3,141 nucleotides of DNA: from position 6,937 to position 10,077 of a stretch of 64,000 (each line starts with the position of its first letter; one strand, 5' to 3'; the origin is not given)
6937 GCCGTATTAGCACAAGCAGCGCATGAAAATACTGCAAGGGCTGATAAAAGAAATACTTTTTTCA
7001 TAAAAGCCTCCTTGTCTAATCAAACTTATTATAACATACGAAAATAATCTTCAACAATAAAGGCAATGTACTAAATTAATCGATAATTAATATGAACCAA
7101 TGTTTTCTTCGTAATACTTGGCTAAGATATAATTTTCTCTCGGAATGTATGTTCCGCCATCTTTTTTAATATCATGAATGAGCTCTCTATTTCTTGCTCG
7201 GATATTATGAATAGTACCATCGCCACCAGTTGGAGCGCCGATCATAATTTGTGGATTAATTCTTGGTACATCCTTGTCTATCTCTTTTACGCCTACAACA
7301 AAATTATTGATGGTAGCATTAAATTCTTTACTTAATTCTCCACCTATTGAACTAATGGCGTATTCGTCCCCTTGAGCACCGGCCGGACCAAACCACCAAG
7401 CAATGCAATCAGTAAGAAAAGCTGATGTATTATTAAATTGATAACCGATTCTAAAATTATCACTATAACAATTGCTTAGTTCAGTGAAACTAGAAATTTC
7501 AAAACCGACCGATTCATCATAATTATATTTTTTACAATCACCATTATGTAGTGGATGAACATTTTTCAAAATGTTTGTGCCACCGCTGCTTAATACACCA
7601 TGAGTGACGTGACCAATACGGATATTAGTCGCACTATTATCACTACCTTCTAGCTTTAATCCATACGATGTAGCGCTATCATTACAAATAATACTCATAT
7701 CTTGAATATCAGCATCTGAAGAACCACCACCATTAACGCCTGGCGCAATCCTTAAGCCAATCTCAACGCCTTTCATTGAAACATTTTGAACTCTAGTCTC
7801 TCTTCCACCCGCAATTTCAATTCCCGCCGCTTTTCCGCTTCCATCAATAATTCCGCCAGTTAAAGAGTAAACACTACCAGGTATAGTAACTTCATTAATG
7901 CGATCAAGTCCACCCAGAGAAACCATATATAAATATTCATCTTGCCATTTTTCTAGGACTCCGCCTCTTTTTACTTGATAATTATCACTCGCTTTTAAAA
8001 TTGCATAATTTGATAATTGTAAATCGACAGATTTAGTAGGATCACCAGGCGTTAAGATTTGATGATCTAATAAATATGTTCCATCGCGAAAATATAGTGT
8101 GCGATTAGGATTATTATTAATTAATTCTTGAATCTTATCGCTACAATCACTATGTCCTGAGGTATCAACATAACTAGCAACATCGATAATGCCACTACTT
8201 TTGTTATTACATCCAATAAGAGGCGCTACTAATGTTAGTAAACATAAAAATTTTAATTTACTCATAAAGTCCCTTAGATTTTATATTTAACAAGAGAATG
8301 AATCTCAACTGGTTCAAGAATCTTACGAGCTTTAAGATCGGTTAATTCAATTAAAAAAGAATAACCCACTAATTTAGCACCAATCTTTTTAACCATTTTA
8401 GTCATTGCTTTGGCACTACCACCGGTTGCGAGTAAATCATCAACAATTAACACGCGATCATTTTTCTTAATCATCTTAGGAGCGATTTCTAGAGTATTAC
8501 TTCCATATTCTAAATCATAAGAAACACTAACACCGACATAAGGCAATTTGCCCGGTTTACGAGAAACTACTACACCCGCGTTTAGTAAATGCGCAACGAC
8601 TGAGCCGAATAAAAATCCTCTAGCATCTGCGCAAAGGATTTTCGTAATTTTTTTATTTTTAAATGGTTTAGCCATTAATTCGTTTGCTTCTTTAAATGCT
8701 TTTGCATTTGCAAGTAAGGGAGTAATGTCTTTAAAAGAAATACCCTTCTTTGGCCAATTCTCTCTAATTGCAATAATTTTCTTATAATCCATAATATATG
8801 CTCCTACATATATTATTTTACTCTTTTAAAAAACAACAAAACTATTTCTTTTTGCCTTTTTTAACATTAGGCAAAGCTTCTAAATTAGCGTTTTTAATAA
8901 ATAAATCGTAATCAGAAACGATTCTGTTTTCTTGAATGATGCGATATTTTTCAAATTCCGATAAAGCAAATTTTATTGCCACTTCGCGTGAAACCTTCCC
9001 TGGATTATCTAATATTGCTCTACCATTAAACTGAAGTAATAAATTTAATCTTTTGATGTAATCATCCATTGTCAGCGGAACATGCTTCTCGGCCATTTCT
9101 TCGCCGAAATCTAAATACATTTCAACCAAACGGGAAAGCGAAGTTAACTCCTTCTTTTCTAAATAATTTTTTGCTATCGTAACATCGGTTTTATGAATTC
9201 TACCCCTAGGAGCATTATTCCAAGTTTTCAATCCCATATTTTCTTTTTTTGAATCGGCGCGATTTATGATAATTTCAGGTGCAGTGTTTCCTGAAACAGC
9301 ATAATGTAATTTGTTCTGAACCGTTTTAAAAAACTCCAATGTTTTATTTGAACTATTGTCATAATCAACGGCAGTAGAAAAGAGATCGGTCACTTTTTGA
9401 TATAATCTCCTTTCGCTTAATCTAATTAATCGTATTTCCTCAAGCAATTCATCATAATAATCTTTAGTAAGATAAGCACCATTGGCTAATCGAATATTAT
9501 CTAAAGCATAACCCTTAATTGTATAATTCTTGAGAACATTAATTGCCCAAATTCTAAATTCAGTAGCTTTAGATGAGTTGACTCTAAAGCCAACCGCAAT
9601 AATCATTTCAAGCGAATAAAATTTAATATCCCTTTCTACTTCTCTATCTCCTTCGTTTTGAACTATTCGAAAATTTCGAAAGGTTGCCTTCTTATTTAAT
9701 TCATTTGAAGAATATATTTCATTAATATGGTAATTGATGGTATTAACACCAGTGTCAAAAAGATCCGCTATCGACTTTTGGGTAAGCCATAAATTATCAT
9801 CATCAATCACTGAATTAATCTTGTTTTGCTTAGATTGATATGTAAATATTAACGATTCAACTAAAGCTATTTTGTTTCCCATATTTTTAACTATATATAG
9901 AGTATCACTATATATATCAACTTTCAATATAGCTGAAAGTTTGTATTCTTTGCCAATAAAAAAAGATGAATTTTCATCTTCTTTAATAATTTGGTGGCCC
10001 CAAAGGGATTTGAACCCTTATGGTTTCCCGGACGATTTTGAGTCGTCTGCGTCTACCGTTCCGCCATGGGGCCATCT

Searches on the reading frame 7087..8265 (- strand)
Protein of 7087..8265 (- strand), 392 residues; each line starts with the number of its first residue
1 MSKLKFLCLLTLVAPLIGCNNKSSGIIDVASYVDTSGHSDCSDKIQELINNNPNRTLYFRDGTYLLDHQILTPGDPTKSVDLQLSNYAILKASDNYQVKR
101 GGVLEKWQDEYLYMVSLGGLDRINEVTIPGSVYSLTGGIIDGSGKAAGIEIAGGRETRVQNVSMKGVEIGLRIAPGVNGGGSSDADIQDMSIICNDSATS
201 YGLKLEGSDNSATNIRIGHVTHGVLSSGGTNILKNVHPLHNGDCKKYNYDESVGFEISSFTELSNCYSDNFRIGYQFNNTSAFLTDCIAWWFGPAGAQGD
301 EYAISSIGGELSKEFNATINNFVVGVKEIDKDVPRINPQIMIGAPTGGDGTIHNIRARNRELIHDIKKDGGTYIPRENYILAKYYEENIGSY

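Call 14: search_protein_families(library=pfam, proteins=[window:7087-8265:-], max_evalue=0.1)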
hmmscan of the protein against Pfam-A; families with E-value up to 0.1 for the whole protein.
window:7087-8265:- (392 aa): 0 families

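Call 15: search_protein_families(library=ncbifam, proteins=[window:7087-8265:-], max_evalue=0.1)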
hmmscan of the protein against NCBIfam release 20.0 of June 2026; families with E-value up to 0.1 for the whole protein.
window:7087-8265:- (392 aa): 0 families

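Call 82: search_protein_families(library=phrogs, proteins=[window:7087-8265:-], max_evalue=0.01)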
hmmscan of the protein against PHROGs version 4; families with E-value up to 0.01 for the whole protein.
window:7087-8265:- (392 aa): 0 families

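Call 83: search_protein_families(library=padloc, proteins=[window:7087-8265:-], max_evalue=0.01)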
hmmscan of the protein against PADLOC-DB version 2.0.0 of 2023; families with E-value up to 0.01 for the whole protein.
window:7087-8265:- (392 aa): 0 families

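Call 97: search_solved_structures(query=window:7087-8265:-, max_evalue=1)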
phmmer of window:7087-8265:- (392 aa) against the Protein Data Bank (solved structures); distinct sequences matched with E-value up to 1: 0.

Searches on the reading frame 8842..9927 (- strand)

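Call 14: search_protein_families(library=pfam, proteins=[window:8842-9927:-], max_evalue=0.1)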
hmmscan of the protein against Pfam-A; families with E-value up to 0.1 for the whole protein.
window:8842-9927:- (361 aa): 2 families
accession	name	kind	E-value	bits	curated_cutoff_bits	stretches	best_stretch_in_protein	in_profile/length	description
PF13310.11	Virulence_RhuM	-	9.7e-102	340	33.7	1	81-333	1-248/252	Virulence protein RhuM family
PF19891.5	DUF6364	-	0.018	16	27.3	1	244-280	9-39/70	Family of unknown function (DUF6364)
